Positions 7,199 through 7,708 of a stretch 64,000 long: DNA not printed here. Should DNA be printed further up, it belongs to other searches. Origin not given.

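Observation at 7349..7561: Unannotated Cys-rich 70-aa ORF inside a def-trxB-trxA operon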

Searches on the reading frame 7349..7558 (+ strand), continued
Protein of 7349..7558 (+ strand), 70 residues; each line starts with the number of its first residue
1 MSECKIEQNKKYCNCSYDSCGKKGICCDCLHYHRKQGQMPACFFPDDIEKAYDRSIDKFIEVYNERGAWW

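Call 48: search_protein_families(library=pfam, proteins=[L008:2298-2801:+, L076:5231-5719:+, L008:2801-3658:+, L008:4606-5817:+, L008:5807-6316:+, L053:6334-6861:+, L015:1193-2584:+, L015:2748-4178:+, L076:6645-7556:+, L051:38-934:+], max_evalue=0.0001)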
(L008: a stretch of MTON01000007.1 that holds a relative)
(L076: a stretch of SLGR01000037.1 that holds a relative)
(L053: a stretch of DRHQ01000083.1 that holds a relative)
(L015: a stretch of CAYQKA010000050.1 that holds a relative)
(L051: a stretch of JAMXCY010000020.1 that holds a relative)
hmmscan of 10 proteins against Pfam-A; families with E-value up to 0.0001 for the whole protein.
L008:2298-2801:+ (168 aa): 3 families
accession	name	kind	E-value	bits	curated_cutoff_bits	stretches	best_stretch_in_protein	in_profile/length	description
PF00293.34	NUDIX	-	1.2e-22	80.8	21.1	1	42-158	4-130/134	NUDIX domain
PF14803.11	Zn_ribbon_Nudix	-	8.4e-08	32.4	25.6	1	8-38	2-34/34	Nudix N-terminal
PF14815.12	NUDIX_4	-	7.7e-05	22.9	35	0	45-154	2-105/113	NUDIX domain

L076:5231-5719:+ (163 aa): 2 families
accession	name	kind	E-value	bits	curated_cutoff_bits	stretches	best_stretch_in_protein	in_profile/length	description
PF00293.34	NUDIX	-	3e-21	76.3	21.1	1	40-145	4-118/134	NUDIX domain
PF14803.11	Zn_ribbon_Nudix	-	2.6e-05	24.5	25.6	1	5-35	1-33/34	Nudix N-terminal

L008:2801-3658:+ (286 aa): 1 family
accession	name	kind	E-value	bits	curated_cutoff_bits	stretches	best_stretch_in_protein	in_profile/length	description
PF01937.24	ARMT1-like_dom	-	4.2e-71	240.1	25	1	6-273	4-309/311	Damage-control phosphatase ARMT1-like domain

L008:4606-5817:+ (404 aa): 3 families
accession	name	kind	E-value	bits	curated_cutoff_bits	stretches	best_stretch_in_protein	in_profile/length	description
PF01545.26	Cation_efflux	-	2.1e-39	135.8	26.6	1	9-197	2-198/198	Cation efflux family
PF16916.11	ZT_dimer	-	9.6e-12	45.2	26.7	1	201-277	1-77/78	Dimerisation domain of Zinc Transporter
PF02579.22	Nitro_FeMo-Co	-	1.9e-10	41.3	26.3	1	293-388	2-92/94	Dinitrogenase iron-molybdenum cofactor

L008:5807-6316:+ (170 aa): 1 family
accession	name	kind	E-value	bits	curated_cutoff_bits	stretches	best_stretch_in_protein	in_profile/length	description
PF19620.4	DUF6125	-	9.3e-87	289.6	27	1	6-167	2-163/164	Family of unknown function (DUF6125)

L053:6334-6861:+ (176 aa): 2 families
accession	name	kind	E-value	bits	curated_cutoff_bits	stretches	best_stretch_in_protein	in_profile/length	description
PF19620.4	DUF6125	-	2.2e-82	275.3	27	1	12-174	2-164/164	Family of unknown function (DUF6125)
PF14196.11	ATC_hydrolase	-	9.6e-05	23.7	28.1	0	35-128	11-106/145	L-2-amino-thiazoline-4-carboxylic acid hydrolase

L015:1193-2584:+ (464 aa): 10 families
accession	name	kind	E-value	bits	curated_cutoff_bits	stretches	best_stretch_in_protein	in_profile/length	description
PF07992.20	Pyr_redox_2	-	6e-44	151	26.1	2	141-448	1-291/291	Pyridine nucleotide-disulphide oxidoreductase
PF14691.11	Fer4_20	-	3.1e-43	146.6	25.8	1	18-127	1-111/113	Dihydroprymidine dehydrogenase domain II, 4Fe-4S cluster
PF00070.33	Pyr_redox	-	2.8e-15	57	22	1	142-220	1-70/82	Pyridine nucleotide-disulphide oxidoreductase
PF13738.12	Pyr_redox_3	-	2e-10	40.9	30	0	229-317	127-200/305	Pyridine nucleotide-disulphide oxidoreductase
PF13450.12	NAD_binding_8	-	8e-08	32.9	21.9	1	145-180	1-36/68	NAD(P)-binding Rossmann-like domain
PF01266.30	DAO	-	2.2e-07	31.2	27.9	0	142-177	1-37/353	FAD dependent oxidoreductase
PF03486.20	HI0933_like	-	3.6e-06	27.1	50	0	142-176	2-36/244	HI0933-like protein Rossmann domain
PF02826.25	2-Hacid_dh_C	-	1e-05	25.4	25.1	0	124-175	18-71/178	D-isomer specific 2-hydroxyacid dehydrogenase, NAD binding domain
PF01262.27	AlaDh_PNT_C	-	3.7e-05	23.7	23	0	278-315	26-62/214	Alanine dehydrogenase/PNT, C-terminal domain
PF01946.23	Thi4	-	4.3e-05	23.3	26.2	0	137-186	14-64/235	Thi4 family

L015:2748-4178:+ (477 aa): 2 families
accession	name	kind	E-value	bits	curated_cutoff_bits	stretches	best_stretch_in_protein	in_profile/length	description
PF00120.29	Gln-synt_C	-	6.3e-108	361.3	24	1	104-474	2-344/344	Glutamine synthetase, catalytic domain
PF03951.24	Gln-synt_N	-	1.4e-20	73.1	33.4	1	17-94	2-80/82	Glutamine synthetase, beta-Grasp domain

L076:6645-7556:+ (304 aa): 1 family
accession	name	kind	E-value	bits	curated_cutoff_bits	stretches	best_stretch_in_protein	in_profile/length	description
PF00936.24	BMC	-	3.8e-52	174.6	24.5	3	119-194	1-75/75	BMC domain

L051:38-934:+ (299 aa): 3 families
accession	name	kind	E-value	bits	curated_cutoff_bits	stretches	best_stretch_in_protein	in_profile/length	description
PF05201.20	GlutR_N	-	5.5e-40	137.1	27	1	4-117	38-151/151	Glutamyl-tRNAGlu reductase, N-terminal domain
PF01488.26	Shikimate_DH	-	6.1e-37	127.2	24.3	1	135-266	4-138/138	Shikimate / quinate 5-dehydrogenase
PF02826.25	2-Hacid_dh_C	-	7e-05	22.7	25.1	0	131-223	24-114/178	D-isomer specific 2-hydroxyacid dehydrogenase, NAD binding domain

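Call 57: predict_structure(alignment_id=A5)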
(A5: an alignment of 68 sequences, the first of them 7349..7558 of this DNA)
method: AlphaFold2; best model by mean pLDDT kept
length: 70 residues; sequences in the alignment: 68
mean_pLDDT: 94.0   pTM: 0.78
mean pLDDT of the five models: 94.0, 93.5, 92.8, 92.2, 91.0
residues with pLDDT >= 90: 64; 70-90: 5; 50-70: 1; < 50: 0
segments of 3 or more residues with pLDDT < 50: none
pLDDT, mean of each block of 10 residues (from residue 1): 88 94 96 98 95 96 91
secondary structure, 60 per line:
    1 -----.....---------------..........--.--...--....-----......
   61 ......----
elements in order: H6-10 H26-35 H46-49 H56-66

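Call 61: search_solved_structures(query=L053:5216-6160:+, max_evalue=0.001)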
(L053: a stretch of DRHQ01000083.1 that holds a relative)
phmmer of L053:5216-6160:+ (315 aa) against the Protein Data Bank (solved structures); distinct sequences matched with E-value up to 0.001: 0.

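Call 69: search_protein_families(library=pfam, proteins=[L011:452-2314:+, L011:5459-7192:+], max_evalue=0.0001)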
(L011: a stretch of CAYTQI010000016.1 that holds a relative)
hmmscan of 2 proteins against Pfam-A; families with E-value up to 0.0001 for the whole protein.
L011:452-2314:+ (621 aa): 3 families
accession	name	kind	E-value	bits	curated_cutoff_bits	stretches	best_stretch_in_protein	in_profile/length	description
PF13520.12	AA_permease_2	-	2.1e-43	149.3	27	1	14-398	1-405/427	Amino acid permease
PF00324.27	AA_permease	-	1e-36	127.1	24.6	1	19-407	2-427/470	Amino acid permease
PF00359.27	PTS_EIIA_2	-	3.4e-21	76.2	27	1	486-610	16-141/144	Phosphoenolpyruvate-dependent sugar phosphotransferase system, EIIA 2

L011:5459-7192:+ (578 aa): 5 families
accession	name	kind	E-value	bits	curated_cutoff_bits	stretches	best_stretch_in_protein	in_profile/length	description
PF02421.24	FeoB_N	-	3.3e-54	183.1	27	1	10-161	2-155/156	Ferrous iron transport protein B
PF07670.19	Gate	-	8.1e-34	116.7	29.6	2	296-391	2-103/104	Nucleoside recognition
PF01926.29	MMR_HSR1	-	1.9e-18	67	21.9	1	10-119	1-112/113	50S ribosome-binding GTPase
PF07664.17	FeoB_C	-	6.9e-12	45.4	26.6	1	399-448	3-54/54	Ferrous iron transport protein B C terminus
PF09439.16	SRPRB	-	2e-05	24.5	25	1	7-109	2-97/178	Signal recognition particle receptor beta subunit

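Call 75: find_encoding_contigs(protein=P0042, flank=4000, max_places=1)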
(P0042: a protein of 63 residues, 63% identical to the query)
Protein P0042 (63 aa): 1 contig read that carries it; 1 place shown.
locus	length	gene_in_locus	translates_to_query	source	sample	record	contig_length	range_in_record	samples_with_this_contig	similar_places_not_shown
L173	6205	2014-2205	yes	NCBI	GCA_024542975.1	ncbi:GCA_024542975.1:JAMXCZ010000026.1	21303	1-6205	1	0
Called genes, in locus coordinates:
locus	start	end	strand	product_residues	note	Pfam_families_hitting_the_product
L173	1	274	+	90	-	PF00359:PTS_EIIA_2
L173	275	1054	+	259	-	PF04055:Radical_SAM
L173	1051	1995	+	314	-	PF00890:FAD_binding_2 (faint), PF01134:GIDA (faint), PF01266:DAO (faint), PF01946:Thi4 (faint), PF03486:HI0933_like (faint), PF07992:Pyr_redox_2, PF13738:Pyr_redox_3, PF00070:Pyr_redox, +2 more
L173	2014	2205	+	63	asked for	PF20095:DUF6485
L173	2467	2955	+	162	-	PF00383:dCMP_cyt_deam_1, PF14437:MafB19-deam, PF14439:Bd3614-deam (weak)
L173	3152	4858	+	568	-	PF05496:RuvB_N (weak), PF13177:DNA_pol3_delta2, PF00004:AAA, PF07728:AAA_5 (weak), PF22608:DNAX_ATPase_lid, PF12169:DNA_pol3_gamma3, PF21694:DNA_pol3_delta_C (weak), PF20964:DnaX_C (weak), +1 more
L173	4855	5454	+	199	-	PF21176:RecR_HhH, PF02132:RecR_ZnF, PF13662:Toprim_4, PF01751:Toprim, PF21175:RecR_C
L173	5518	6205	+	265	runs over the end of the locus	PF25231:DUF7847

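Call 76: find_encoding_contigs(protein=P0031, flank=4000, max_places=1)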
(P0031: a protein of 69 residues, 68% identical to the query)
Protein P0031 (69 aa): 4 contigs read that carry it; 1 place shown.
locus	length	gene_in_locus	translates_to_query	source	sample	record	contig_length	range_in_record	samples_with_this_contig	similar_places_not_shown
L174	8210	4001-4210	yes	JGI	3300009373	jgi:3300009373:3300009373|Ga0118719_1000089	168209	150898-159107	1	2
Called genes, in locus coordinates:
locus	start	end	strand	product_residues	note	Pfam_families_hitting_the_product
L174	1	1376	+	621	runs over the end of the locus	PF01134:GIDA, PF07992:Pyr_redox_2 (faint), PF12831:FAD_oxidored, PF21680:GIDA_C_1st, PF13932:SAM_GIDA_C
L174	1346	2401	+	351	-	PF08240:ADH_N, PF16912:Glu_dehyd_C, PF01262:AlaDh_PNT_C (weak), PF00107:ADH_zinc_N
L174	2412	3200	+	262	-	PF01791:DeoC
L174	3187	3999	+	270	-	PF04055:Radical_SAM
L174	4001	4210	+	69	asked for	PF20095:DUF6485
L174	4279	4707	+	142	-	-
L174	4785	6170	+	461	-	PF01565:FAD_binding_4, PF02913:FAD-oxidase_C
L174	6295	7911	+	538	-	PF02690:Na_Pi_cotrans, PF01895:PhoU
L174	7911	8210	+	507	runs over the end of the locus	PF08903:DUF1846, PF20921:DUF1846_C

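Call 77: find_encoding_contigs(protein=P0037, flank=4000, max_places=1)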
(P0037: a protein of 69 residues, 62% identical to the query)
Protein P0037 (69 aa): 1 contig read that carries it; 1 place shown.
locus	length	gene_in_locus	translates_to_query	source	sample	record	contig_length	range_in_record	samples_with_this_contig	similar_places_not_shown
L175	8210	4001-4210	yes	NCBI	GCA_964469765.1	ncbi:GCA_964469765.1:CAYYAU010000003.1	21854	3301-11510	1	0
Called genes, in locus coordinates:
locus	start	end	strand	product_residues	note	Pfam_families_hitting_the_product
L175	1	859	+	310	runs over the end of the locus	PF00072:Response_reg, PF00990:GGDEF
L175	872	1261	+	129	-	PF00072:Response_reg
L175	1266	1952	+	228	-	PF00072:Response_reg, PF00486:Trans_reg_C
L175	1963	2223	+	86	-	-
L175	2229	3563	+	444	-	PF00342:PGI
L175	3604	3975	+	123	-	PF11950:DUF3467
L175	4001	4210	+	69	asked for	PF20095:DUF6485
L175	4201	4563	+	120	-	PF04892:VanZ-LLP1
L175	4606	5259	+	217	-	PF00730:HhH-GPD, PF00633:HHH (faint)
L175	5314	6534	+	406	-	PF27218:MJ0043_C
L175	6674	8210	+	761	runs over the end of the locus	PF10034:Dpy19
